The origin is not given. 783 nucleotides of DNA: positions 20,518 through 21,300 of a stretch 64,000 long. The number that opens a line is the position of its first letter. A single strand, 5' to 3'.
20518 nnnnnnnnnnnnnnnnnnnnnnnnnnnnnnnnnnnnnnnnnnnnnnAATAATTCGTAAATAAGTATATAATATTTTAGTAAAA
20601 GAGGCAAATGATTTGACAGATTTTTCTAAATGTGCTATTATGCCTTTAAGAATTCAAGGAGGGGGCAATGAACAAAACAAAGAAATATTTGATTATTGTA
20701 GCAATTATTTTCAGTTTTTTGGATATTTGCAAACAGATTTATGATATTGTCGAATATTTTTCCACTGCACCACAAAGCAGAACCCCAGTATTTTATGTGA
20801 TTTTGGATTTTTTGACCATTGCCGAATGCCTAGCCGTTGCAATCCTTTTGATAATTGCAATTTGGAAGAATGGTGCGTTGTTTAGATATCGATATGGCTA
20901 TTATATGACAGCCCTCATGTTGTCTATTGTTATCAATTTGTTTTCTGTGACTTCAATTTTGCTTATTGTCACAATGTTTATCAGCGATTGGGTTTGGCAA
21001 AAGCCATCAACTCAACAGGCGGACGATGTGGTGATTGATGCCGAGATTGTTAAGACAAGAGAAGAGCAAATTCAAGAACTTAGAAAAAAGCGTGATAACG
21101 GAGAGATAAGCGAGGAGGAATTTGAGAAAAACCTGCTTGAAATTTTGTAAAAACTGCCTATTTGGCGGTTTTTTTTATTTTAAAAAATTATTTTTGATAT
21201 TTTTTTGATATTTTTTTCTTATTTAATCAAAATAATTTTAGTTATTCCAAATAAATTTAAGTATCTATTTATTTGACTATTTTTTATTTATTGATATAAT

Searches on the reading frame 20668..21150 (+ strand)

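Call 93: search_protein_families(library=pfam, proteins=[window:20668-21150:+], max_evalue=0.00001)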
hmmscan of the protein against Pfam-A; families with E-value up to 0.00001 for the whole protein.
window:20668-21150:+ (160 aa): 1 family
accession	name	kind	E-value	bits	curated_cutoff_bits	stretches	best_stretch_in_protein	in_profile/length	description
PF09851.14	SHOCT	-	3.1e-06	27.2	27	1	133-154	1-22/28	Short C-terminal domain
